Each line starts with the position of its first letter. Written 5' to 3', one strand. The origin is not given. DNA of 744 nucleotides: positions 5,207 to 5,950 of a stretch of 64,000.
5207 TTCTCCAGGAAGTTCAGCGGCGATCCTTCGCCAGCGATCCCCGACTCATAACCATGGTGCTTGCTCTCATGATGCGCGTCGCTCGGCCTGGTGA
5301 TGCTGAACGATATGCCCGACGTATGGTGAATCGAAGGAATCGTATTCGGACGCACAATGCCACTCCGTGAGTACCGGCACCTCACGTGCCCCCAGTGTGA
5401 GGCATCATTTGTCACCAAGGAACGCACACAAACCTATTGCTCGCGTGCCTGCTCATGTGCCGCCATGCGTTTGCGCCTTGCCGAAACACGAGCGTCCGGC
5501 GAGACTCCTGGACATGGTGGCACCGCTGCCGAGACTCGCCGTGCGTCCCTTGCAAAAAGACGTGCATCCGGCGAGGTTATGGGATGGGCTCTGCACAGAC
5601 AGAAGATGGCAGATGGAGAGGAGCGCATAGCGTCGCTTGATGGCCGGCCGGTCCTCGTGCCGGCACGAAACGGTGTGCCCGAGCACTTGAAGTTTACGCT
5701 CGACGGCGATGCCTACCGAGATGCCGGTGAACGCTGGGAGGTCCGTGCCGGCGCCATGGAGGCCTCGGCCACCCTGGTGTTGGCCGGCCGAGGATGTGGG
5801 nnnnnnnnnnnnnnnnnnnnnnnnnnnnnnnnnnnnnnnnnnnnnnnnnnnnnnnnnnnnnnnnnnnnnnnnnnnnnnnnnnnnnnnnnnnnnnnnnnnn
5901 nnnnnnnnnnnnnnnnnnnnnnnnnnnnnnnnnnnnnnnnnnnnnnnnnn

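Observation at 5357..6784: Cas1 carries an N-terminal zinc-ribbon extension and begins inside the preceding HTH gene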

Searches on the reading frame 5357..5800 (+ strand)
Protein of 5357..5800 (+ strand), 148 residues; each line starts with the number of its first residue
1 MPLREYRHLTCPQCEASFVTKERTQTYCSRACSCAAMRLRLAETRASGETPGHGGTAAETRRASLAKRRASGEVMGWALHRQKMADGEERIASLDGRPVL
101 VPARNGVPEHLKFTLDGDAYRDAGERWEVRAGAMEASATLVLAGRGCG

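Call 12: search_protein_families(library=pfam, proteins=[window:5357-5800:+], max_evalue=10)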
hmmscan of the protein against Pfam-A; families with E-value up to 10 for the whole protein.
window:5357-5800:+ (148 aa): 3 families
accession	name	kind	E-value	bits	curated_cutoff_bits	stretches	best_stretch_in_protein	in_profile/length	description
PF05766.18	NinG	-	0.054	13.8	25.4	1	9-71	7-69/193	Bacteriophage Lambda NinG protein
PF04409.17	DUF530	-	0.22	10.4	27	1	3-42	120-157/521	Protein of unknown function (DUF530)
PF03884.20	YacG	-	2.3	8.4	25.5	1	10-33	2-27/52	DNA gyrase inhibitor YacG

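Call 49: search_protein_representatives(protein=window:5357-5776:+)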
Query: 140 residues. Proteins with E-value up to 0.001 (for the whole library): 36; up to 1e-10: 13; up to 1e-30: 2. The best 36 are listed.
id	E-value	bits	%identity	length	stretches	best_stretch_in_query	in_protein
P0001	1.8e-34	134.8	100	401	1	75-140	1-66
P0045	3.1e-33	130.8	58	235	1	7-132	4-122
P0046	2.7e-26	108.4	44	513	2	4-130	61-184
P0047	5.8e-24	100.8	48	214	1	5-132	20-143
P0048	1.5e-20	89.7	44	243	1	8-128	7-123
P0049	3.3e-20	88.7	60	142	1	1-78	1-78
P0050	6.0e-15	71.6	40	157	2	10-104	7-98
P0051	4.2e-14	68.9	48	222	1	6-86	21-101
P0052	1.4e-13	67.1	48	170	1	6-84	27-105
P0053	3.8e-13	65.8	50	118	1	9-93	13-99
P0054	2.0e-12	63.5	37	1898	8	38-76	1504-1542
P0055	3.7e-12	62.6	46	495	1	9-131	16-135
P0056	5.8e-12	61.9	47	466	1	9-84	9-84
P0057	1.6e-09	54.0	52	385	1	9-77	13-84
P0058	1.7e-09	54.0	45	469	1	9-131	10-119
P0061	3.7e-08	49.7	40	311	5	9-47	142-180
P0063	4.9e-07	46.0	36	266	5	9-38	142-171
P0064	1.3e-05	41.4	41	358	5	10-40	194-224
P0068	9.0e-05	38.7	41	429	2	8-40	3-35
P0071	1.8e-04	37.7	42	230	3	10-52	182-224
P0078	9.2e-04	35.4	40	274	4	8-44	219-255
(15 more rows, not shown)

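Call 50: search_protein_families(library=pfam, proteins=[P0054, P0061, P0063, P0064, P0046, P0055, P0068, P0071, P0078], max_evalue=0.01)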
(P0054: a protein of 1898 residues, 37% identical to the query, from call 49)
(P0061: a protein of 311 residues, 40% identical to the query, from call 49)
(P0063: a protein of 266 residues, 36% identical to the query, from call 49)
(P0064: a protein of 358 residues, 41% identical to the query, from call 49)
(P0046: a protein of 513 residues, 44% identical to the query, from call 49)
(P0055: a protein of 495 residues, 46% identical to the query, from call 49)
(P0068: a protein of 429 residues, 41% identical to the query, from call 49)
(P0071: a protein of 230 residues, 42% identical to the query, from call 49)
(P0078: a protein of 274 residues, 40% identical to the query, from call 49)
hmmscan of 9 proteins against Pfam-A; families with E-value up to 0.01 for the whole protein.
P0054 (1898 aa): 13 families
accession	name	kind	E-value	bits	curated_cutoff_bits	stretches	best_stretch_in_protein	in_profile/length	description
PF00560.39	LRR_1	-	2.1e-138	420.3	20.6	7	713-735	1-23/23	Leucine Rich Repeat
PF12799.13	LRR_4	-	8.4e-104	337.7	27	23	689-726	2-37/44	Leucine Rich repeats (2 copies)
PF23598.1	LRR_14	-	2.9e-95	319.5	40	10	1589-1704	40-151/353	Leucine-rich repeat region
PF13855.12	LRR_8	-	2.9e-93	306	27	17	1813-1872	2-61/61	Leucine rich repeat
PF00496.27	SBP_bac_5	-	1.3e-20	74.3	32.4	1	936-1101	161-326/368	Bacterial extracellular solute-binding proteins, family 5 Middle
PF04151.21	PPC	-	5.2e-19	69.3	25.9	4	121-186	3-68/70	Bacterial pre-peptidase C-terminal domain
PF23211.1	LRR_LRWD1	-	3.1e-18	66.6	28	0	1786-1872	19-98/190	Leucine-rich repeat and WD repeat-containing protein 1, LRR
PF13516.12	LRR_6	-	2.1e-14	52.8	23.4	0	1525-1545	4-24/24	Leucine Rich repeat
PF25013.1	LRR_Zer-1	-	9.9e-14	52.1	27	0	516-579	4-65/137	Zer-1-like, Leucine-rich repeats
PF24758.1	LRR_At5g56370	-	6.1e-12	46.1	27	0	662-723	9-72/227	FBD-associated F-box protein At5g56370, LRR repeats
PF01067.28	Calpain_III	-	3.4e-05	24.5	21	0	302-329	109-136/137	Calpain large subunit, domain III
PF12103.14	Lipl32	-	0.0013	18.9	25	0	296-329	134-168/179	Surface lipoprotein of Spirochaetales order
PF24048.1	LRR_NXF1-5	-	0.0072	16.3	30.5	0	1546-1613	52-121/142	NXF1/2/3/5 leucine-rich repeat domain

P0061 (311 aa): 21 families
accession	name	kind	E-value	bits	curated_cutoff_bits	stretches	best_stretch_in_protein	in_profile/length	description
PF12855.13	Ecl1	-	7.4e-11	43.9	28.3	1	103-139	8-43/170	TORC1 inhibitor Ecl family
PF04423.19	Rad50_zn_hook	-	4.3e-08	33.3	24.3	0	100-116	19-35/52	Rad50 zinc hook motif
PF03884.20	YacG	-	8.1e-08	32.3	25.5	0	62-88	3-31/52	DNA gyrase inhibitor YacG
PF14369.11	Zn_ribbon_19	-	8.5e-07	29.5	30.8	0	141-152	21-32/35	zinc-ribbon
PF13248.11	Zn_ribbon_3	-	2.1e-06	27.4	27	0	141-154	2-14/26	zinc-ribbon domain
PF18112.7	Zn-C2H2_12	-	2.4e-06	28.3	23.2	0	142-152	1-11/27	Autophagy receptor zinc finger-C2H2 domain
PF14768.12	RPA_interact_C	-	9e-05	23.4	25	0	229-277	1-45/80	Replication protein A interacting C-terminal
PF13912.12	zf-C2H2_6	-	9.7e-05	22.7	25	0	102-112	3-13/27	C2H2-type zinc finger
PF23475.1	zf-Tbcl_FmdE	-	0.00015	21.6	23.2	0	143-151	9-17/35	FmdE treble clef zinc finger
PF05191.20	ADK_lid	-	0.0008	19.7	26.6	0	101-152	2-32/36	Adenylate kinase, active site lid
PF13913.12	zf-C2HC_2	-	0.0008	19.5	27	0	143-154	4-15/25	zinc-finger of a C2HC-type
PF13465.12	zf-H2C2_2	-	0.0016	19.2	40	0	132-151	4-24/26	Zinc-finger double domain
PF05766.18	NinG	-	0.0016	18.8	25.4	0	224-276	3-51/193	Bacteriophage Lambda NinG protein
PF22747.2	Zn_ribbon_DUF2089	-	0.0021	18.5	27.6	0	230-242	1-13/32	DUF2089 zinc ribbon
PF15801.11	zf-C6H2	-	0.003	18.1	30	0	60-89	13-39/47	zf-MYND-like zinc finger, mRNA-binding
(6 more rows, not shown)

P0063 (266 aa): 21 families
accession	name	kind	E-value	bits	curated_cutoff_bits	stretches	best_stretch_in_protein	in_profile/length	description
PF12855.13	Ecl1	-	5.5e-12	47.5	28.3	2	4-30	6-31/170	TORC1 inhibitor Ecl family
PF05766.18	NinG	-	2.1e-10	41.2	25.4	0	143-175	8-40/193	Bacteriophage Lambda NinG protein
PF23499.1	YnfU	-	6.9e-07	29.5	27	0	90-111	28-49/49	YnfU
PF14369.11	Zn_ribbon_19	-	4.9e-06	27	30.8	0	139-152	18-32/35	zinc-ribbon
PF15801.11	zf-C6H2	-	9.5e-06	26.1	30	0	99-125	11-34/47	zf-MYND-like zinc finger, mRNA-binding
PF00096.32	zf-C2H2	-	1.4e-05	25.7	25.2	0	102-115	2-15/23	Zinc finger, C2H2 type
PF09889.16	DUF2116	-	1.7e-05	25.2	26.8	0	46-72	6-29/59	Probable treble clef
PF24460.1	DUF7575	-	3.1e-05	23.7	28.5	0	42-52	2-12/28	Domain of unknown function (DUF7575)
PF03966.22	Trm112p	-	8.7e-05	22.8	22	0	43-110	7-35/40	Trm112p-like protein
PF04423.19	Rad50_zn_hook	-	9.4e-05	22.6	24.3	0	103-118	22-36/52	Rad50 zinc hook motif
PF13913.12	zf-C2HC_2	-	0.00034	20.7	27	0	100-110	2-12/25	zinc-finger of a C2HC-type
PF14768.12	RPA_interact_C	-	0.00062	20.7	25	0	45-73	1-27/80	Replication protein A interacting C-terminal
PF11706.13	zf-CGNR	-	0.00098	19.3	24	0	47-76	8-39/44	CGNR zinc finger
PF13912.12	zf-C2H2_6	-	0.0021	18.5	25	0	143-152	3-12/27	C2H2-type zinc finger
PF12874.13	zf-met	-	0.0022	18.7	21.2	0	102-116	2-16/25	Zinc-finger of C2H2 type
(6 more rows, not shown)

P0064 (358 aa): 6 families
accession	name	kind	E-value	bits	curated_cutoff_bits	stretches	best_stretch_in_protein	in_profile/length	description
PF05766.18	NinG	-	5.4e-06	26.8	25.4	1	233-267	3-37/193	Bacteriophage Lambda NinG protein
PF18439.7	zf_UBZ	-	3.8e-05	23.7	25.6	0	277-289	4-16/32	Ubiquitin-Binding Zinc Finger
PF14149.11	YhfH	-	0.00045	20.4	27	0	305-317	10-22/37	YhfH-like protein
PF18112.7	Zn-C2H2_12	-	0.00062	20.6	23.2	0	309-321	1-13/27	Autophagy receptor zinc finger-C2H2 domain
PF05191.20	ADK_lid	-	0.0018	18.5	26.6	0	277-285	3-11/36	Adenylate kinase, active site lid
PF23475.1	zf-Tbcl_FmdE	-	0.002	18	23.2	0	276-288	8-19/35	FmdE treble clef zinc finger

P0046 (513 aa): 2 families
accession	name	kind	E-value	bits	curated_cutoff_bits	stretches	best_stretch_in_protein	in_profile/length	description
PF01867.21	Cas_Cas1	-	3.5e-41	141.7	22.3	1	192-463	2-267/283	CRISPR associated protein Cas1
PF05766.18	NinG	-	0.00037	20.8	25.4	0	62-133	3-70/193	Bacteriophage Lambda NinG protein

P0055 (495 aa): 1 family
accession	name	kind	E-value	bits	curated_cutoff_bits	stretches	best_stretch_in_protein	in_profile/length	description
PF01867.21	Cas_Cas1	-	7.5e-36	124.2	22.3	1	153-461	3-280/283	CRISPR associated protein Cas1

P0068 (429 aa): 1 family
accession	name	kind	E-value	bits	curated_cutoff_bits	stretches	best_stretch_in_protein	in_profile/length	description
PF01867.21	Cas_Cas1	-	1.2e-41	143.2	22.3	1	117-384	5-267/283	CRISPR associated protein Cas1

P0071 (230 aa): 7 families
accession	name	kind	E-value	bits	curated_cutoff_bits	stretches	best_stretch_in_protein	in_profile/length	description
PF18112.7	Zn-C2H2_12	-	3e-07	31.1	23.2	0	103-115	1-13/27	Autophagy receptor zinc finger-C2H2 domain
PF13913.12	zf-C2HC_2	-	4.6e-06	26.6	27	0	182-196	4-18/25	zinc-finger of a C2HC-type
PF15926.10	RNF220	-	9.6e-06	25.9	26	0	104-127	7-30/249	E3 ubiquitin-protein ligase RNF220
PF15750.11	UBZ_FAAP20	-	1.3e-05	25.3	25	0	181-193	2-14/35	Ubiquitin-binding zinc-finger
PF12855.13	Ecl1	-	3.5e-05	25.4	28.3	0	183-226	8-50/170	TORC1 inhibitor Ecl family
PF13878.12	zf-C2H2_3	-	0.00027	21.1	27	0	180-192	13-25/40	zinc-finger of acetyl-transferase ESCO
PF00301.25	Rubredoxin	-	0.00045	20.6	23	0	88-111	20-43/47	Rubredoxin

P0078 (274 aa): 1 family
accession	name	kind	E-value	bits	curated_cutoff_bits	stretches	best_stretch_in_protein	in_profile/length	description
PF05766.18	NinG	-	8.4e-05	22.9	25.4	0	220-254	7-42/193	Bacteriophage Lambda NinG protein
